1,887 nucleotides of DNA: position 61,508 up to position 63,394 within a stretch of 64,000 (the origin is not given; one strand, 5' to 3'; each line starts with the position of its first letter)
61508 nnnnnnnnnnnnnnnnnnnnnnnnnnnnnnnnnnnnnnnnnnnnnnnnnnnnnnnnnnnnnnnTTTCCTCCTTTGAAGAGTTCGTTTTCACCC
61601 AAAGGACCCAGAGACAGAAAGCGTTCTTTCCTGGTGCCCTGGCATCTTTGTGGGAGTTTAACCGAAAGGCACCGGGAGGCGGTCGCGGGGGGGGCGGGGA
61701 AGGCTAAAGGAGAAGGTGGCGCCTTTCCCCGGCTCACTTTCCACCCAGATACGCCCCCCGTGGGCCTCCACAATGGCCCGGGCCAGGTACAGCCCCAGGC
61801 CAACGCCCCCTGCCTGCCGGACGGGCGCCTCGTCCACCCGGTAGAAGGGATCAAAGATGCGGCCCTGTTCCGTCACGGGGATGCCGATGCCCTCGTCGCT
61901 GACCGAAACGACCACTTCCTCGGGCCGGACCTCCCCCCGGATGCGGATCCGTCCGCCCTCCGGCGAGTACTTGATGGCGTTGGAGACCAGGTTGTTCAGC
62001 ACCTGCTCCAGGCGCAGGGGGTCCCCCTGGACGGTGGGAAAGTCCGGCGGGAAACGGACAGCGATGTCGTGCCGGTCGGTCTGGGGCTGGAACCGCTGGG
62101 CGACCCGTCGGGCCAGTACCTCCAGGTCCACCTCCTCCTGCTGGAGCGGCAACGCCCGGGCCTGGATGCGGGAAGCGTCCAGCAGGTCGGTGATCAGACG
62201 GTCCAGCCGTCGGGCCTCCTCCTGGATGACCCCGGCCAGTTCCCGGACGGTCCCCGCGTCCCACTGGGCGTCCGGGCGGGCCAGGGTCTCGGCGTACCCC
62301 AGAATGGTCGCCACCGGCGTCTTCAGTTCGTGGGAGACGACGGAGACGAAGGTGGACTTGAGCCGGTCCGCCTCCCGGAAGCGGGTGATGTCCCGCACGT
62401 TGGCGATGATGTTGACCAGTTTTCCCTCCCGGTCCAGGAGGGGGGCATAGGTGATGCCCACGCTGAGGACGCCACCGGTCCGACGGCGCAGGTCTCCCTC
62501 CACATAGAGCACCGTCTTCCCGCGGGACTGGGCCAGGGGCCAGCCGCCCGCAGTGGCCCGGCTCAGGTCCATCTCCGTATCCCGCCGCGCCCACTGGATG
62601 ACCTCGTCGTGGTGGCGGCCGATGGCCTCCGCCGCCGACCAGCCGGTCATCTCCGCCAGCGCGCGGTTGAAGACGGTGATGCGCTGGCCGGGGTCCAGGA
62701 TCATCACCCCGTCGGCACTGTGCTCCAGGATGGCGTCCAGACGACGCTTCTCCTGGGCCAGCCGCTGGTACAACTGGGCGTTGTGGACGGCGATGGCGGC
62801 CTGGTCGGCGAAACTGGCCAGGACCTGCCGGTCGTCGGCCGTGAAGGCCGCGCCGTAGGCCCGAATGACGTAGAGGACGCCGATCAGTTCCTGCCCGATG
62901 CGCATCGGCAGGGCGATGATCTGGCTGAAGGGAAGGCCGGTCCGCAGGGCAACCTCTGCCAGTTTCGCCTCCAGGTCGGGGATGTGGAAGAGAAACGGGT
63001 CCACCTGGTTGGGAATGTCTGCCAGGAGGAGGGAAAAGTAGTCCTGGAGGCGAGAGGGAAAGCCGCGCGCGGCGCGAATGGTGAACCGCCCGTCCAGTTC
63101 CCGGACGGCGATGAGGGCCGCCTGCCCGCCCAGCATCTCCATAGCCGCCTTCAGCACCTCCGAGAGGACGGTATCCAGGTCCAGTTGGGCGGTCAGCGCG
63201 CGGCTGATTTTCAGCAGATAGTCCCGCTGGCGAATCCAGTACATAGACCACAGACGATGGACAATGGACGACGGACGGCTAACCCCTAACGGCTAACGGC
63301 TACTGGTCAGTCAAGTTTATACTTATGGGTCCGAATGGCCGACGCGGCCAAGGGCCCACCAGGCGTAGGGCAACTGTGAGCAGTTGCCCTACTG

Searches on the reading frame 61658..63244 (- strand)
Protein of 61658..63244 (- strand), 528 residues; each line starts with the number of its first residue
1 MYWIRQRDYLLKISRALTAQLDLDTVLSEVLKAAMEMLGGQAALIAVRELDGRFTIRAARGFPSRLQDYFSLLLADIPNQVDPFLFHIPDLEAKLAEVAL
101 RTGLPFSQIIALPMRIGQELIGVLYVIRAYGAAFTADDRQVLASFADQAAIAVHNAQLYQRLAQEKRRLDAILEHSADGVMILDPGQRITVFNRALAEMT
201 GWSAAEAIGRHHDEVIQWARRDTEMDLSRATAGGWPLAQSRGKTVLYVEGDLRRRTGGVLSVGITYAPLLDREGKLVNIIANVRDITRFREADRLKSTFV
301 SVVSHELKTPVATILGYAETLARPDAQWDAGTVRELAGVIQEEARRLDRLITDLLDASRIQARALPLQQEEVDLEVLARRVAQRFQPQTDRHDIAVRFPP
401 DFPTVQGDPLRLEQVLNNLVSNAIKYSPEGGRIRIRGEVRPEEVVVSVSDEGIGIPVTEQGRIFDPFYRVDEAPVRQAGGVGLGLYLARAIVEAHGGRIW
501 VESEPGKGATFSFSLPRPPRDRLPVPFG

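Call 19: find_encoding_contigs(protein=window:61658-63244:-, flank=3000, max_places=10)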
Protein window:61658-63244:- (528 aa): 2 contigs read that carry it; 1 place shown.
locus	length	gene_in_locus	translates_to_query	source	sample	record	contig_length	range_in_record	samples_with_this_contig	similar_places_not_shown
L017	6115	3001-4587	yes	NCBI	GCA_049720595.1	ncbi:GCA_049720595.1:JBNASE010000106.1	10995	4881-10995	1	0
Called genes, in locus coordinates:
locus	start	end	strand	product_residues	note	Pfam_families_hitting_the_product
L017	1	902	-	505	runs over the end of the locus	-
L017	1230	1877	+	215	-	PF00571:CBS, PF22190:TTHA0829-like_ACT (weak), PF01842:ACT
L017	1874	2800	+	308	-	PF01551:Peptidase_M23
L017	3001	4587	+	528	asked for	PF01590:GAF, PF13185:GAF_2, PF13492:GAF_3, PF00989:PAS, PF08448:PAS_4, PF13188:PAS_8, PF13426:PAS_9, PF00512:HisKA, +1 more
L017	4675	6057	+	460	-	PF14353:CpXC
